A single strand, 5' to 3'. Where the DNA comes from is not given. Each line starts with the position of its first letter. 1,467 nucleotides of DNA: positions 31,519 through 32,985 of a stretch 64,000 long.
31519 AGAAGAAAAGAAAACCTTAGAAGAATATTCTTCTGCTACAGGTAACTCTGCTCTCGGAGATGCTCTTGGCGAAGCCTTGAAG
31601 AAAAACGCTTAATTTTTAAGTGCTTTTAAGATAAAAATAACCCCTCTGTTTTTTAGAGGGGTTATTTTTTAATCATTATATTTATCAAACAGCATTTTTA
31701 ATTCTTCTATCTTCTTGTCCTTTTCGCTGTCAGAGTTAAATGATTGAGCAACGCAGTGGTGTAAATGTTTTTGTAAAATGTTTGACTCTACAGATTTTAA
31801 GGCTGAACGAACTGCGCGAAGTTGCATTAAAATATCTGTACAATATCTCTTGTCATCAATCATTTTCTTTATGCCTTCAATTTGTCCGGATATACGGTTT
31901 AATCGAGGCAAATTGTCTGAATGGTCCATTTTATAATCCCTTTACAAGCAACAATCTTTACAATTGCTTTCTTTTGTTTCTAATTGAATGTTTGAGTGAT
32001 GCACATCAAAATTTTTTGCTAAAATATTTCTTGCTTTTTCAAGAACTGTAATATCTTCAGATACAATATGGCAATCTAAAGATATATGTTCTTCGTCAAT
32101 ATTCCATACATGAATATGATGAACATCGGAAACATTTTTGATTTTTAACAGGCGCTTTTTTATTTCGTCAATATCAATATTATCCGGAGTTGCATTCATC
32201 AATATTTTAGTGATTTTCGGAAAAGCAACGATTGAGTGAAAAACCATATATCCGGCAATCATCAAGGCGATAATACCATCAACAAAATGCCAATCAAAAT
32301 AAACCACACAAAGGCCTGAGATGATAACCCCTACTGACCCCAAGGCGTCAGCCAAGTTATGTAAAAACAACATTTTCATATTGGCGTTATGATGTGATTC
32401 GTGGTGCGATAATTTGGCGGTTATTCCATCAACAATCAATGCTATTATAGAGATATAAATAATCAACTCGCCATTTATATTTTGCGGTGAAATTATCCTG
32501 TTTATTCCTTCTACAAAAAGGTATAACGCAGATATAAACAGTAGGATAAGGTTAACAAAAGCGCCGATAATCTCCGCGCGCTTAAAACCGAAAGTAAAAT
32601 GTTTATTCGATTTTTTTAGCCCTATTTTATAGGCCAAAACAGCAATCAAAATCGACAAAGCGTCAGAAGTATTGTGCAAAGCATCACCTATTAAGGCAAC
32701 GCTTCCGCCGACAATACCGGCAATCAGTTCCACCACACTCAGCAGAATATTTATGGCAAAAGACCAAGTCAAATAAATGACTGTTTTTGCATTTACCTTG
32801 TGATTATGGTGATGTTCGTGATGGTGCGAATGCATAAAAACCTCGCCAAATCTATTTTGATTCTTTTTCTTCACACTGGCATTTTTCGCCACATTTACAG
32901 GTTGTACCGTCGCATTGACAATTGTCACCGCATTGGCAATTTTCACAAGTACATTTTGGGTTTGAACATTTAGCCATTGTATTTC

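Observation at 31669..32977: Compact metal-homeostasis operon: 41-aa Cys-rich metallothionein-like peptide - CDF efflux pump - CsoR/RcnR-type repressor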

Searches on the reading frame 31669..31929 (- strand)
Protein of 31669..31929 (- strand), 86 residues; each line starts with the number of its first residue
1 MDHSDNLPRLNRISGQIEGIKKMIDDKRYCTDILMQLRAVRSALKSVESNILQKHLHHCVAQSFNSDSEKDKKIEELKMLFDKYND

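Call 3: search_protein_families(library=pfam, proteins=[window:31669-31929:-], max_evalue=10)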
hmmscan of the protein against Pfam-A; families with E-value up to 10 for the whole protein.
window:31669-31929:- (86 aa): 3 families
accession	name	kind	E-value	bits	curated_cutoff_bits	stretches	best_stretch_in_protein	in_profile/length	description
PF02583.22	Trns_repr_metal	-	1.4e-28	99.6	22.8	1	3-83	2-78/78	Metal-sensitive transcriptional repressor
PF19370.4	DUF5945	-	0.04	14.9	24.2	1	52-84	81-113/130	Family of unknown function (DUF5945)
PF16808.10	PKcGMP_CC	-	0.085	12.9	35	1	68-84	18-34/35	Coiled-coil N-terminus of cGMP-dependent protein kinase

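Call 4: search_protein_families(library=ncbifam, proteins=[window:31669-31929:-], max_evalue=10)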
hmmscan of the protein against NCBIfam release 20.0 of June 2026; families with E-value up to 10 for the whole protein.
window:31669-31929:- (86 aa): 4 families
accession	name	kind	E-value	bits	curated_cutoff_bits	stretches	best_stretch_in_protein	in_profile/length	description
NF052430.1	repress_RicR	exception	2.4e-21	76.2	175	1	8-76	13-82/93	copper-sensing transcriptional repressor RicR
NF011613.0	PRK15039.1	equivalog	8.9e-11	42.3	138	1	9-74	14-80/90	Ni(II)/Co(II)-binding transcriptional repressor RcnR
NF008464.0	PRK11352.1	equivalog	3.2e-10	40.3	133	1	6-80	11-85/91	formaldehyde-responsive transcriptional repressor FrmR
NF003034.1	PRK03918.1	equivalog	0.0012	16.9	700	1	9-85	533-605/878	DNA double-strand break repair ATPase Rad50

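Call 21: search_solved_structures(query=window:31669-31929:-, max_evalue=0.001, show_alignments=5)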
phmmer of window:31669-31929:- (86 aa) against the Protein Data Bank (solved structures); distinct sequences matched with E-value up to 0.001: 10.
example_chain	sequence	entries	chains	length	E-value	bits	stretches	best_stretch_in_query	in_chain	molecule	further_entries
4m1p_A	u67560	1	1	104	1.2e-17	67.1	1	7-77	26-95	Copper-sensitive operon repressor (CsoR)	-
4adz_A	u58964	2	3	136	1.5e-15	60.4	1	4-78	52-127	CSOR | COPPER SENSITIVE OPERON REPRESSOR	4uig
5fmn_A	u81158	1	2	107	9.3e-12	48.3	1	8-84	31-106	INRS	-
7mq1_A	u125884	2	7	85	4.4e-11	46.2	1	6-75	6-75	Copper-sensing transcriptional repressor csoR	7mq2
7mq3_A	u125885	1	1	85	1.2e-10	44.8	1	6-75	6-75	Copper-sensing transcriptional repressor csoR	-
6ahx_A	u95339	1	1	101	6.1e-10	42.5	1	7-82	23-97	Putative cytosolic protein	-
3aai_A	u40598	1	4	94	5.4e-09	39.5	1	9-77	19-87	Copper homeostasis operon regulatory protein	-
2hh7_A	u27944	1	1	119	5e-08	36.5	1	7-77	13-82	Hypothetical protein CsoR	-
5lcy_A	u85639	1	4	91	5.8e-06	29.9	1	6-75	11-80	Frmr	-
5lbm_A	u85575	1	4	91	1.2e-05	28.9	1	7-62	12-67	Transcriptional repressor FrmR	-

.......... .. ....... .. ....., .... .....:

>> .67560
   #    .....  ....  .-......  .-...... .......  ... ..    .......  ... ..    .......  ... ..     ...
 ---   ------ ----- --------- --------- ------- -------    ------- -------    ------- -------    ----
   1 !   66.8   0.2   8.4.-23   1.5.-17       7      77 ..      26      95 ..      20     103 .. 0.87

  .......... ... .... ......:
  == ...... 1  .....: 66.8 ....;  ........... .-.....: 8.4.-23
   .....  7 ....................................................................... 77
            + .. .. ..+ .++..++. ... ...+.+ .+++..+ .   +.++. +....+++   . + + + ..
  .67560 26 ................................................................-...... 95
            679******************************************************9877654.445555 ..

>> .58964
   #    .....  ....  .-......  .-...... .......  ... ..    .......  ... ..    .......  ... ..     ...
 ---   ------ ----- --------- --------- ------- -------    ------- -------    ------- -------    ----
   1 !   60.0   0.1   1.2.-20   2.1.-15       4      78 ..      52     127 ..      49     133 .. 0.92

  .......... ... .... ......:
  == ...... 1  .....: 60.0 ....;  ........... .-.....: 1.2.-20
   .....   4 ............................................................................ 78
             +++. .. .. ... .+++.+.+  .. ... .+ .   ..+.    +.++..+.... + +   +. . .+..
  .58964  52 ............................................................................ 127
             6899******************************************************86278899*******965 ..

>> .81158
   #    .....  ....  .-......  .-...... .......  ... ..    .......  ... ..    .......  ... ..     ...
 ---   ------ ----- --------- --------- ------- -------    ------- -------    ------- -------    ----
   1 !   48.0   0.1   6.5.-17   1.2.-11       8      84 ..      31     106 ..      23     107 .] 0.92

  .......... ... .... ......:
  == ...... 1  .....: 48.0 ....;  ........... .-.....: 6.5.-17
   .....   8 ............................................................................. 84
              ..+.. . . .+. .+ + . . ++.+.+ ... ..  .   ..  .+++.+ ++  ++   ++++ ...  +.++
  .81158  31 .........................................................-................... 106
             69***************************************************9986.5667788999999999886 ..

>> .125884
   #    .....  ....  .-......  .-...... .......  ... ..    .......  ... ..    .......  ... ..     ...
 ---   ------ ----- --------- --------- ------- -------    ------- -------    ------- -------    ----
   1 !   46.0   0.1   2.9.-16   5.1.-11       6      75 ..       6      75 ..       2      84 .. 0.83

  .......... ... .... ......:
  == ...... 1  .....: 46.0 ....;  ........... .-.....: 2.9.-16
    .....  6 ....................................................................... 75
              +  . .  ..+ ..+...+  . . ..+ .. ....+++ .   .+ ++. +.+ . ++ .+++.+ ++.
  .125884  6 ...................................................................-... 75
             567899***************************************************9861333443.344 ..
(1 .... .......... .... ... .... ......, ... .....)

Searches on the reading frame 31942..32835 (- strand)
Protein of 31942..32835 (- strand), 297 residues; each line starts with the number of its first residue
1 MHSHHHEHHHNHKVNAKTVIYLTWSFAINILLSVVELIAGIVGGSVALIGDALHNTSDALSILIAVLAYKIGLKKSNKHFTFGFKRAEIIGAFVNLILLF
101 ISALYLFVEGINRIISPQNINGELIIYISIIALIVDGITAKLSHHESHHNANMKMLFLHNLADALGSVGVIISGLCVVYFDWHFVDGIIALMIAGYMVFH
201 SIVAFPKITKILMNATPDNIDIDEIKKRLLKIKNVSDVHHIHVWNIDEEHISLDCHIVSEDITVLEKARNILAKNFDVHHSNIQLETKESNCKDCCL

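Call 3: search_protein_families(library=pfam, proteins=[window:31942-32835:-], max_evalue=10)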
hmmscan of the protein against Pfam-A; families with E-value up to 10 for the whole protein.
window:31942-32835:- (297 aa): 5 families
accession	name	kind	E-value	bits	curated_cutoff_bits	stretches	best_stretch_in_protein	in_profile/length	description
PF01545.26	Cation_efflux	-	5e-41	141.1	26.6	1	23-202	2-187/198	Cation efflux family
PF16916.11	ZT_dimer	-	5.2e-09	36.4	26.7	1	217-287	1-77/78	Dimerisation domain of Zinc Transporter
PF12822.12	ECF_trnsprt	-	0.013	16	30.7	1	27-140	48-158/169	ECF transporter, substrate-specific component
PF25452.1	TM225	-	0.026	15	27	1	18-109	70-161/165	TM225-like domain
PF22251.1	PFF1_TM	-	0.1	12.5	32.3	1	3-58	211-265/300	Vacuolar membrane protease, transmembrane domain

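Call 4: search_protein_families(library=ncbifam, proteins=[window:31942-32835:-], max_evalue=10)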
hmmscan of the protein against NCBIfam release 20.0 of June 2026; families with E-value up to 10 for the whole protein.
window:31942-32835:- (297 aa): 10 families
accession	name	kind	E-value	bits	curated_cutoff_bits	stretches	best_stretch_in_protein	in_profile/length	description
TIGR01297.1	CDF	superfamily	1.5e-70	237.7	82.35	1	23-289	6-284/285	cation diffusion facilitator family transporter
NF002923.0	PRK03557.1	equivalog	2.4e-50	171.6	408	1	4-296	3-300/313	CDF family zinc transporter ZitB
NF033827.1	CDF_efflux_DmeF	equivalog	5e-28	98.4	250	2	6-149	2-146/309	CDF family Co(II)/Ni(II) efflux transporter DmeF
NF033615.1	CDF_MamM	equivalog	7.9e-22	77.8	350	1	26-274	16-267/290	magnetosome biogenesis CDF transporter MamM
NF033616.1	CDF_MamB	equivalog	2.4e-21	76.5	350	1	24-267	11-256/284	magnetosome biogenesis CDF transporter MamB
NF050169.1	CatEfflxFieF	equivalog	3e-18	66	420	1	25-272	11-259/282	cation efflux pump FieF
NF007064.0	PRK09509.1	equivalog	1.2e-17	63.9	447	1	27-268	18-260/300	CDF family cation-efflux transporter FieF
NF052621.1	MngEfTpMntE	equivalog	5.4e-14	52.3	500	1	24-227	8-214/293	manganese efflux transporter MntE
NF040994.1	MamV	equivalog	2.3e-10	40.1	500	1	32-284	24-284/319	CDF transporter MamV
NF052602.1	Zn_efflux_Cdf31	equivalog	3.6e-08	33.1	460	1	14-271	4-266/299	CDF family zinc efflux transporter Cdf31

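Call 45: search_solved_structures(query=window:31942-32835:-, max_evalue=1e-10, show_alignments=2)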
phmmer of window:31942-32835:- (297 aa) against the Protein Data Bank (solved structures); distinct sequences matched with E-value up to 1e-10: 13.
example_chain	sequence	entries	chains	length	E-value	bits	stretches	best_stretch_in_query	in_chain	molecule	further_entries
6xpe_B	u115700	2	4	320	7.5e-30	107.8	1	20-296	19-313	Zinc transporter 8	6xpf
6xpd_B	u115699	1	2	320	2.5e-28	102.8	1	20-296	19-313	Zinc transporter 8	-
7y5g_B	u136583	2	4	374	4.8e-28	101.8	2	143-296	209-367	Zinc transporter 8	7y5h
8zb0_A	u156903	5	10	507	1.5e-26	96.9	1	26-148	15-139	Proton-coupled zinc antiporter SLC30A1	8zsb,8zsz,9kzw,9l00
8xm6_B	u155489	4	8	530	1.8e-26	96.7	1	26-148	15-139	Proton-coupled zinc antiporter SLC30A1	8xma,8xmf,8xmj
8j2g_A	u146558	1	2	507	5.4e-25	91.8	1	26-148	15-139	Proton-coupled zinc antiporter SLC30A1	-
8j7t_A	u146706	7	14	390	4.6e-24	88.8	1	17-150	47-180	Zinc transporter 7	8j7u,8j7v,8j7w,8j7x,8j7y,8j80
9jj3_B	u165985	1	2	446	5e-24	88.7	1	20-152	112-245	Probable proton-coupled zinc antiporter SLC30A4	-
9kvx_B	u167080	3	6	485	3.8e-21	79.2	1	22-137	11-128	Calcium/manganese antiporter SLC30A10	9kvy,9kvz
8xn1_A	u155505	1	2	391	5.8e-18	68.7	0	150-295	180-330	Probable proton-coupled zinc antiporter SLC30A3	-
9jj1_A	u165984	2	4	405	6.7e-18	68.5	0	150-295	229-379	Probable proton-coupled zinc antiporter SLC30A3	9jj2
3h90_A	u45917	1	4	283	5.3e-14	55.8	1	27-245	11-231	Ferrous-iron efflux pump fieF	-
2qfi_A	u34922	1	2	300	6.2e-14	55.5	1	27-245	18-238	Ferrous-iron efflux pump fieF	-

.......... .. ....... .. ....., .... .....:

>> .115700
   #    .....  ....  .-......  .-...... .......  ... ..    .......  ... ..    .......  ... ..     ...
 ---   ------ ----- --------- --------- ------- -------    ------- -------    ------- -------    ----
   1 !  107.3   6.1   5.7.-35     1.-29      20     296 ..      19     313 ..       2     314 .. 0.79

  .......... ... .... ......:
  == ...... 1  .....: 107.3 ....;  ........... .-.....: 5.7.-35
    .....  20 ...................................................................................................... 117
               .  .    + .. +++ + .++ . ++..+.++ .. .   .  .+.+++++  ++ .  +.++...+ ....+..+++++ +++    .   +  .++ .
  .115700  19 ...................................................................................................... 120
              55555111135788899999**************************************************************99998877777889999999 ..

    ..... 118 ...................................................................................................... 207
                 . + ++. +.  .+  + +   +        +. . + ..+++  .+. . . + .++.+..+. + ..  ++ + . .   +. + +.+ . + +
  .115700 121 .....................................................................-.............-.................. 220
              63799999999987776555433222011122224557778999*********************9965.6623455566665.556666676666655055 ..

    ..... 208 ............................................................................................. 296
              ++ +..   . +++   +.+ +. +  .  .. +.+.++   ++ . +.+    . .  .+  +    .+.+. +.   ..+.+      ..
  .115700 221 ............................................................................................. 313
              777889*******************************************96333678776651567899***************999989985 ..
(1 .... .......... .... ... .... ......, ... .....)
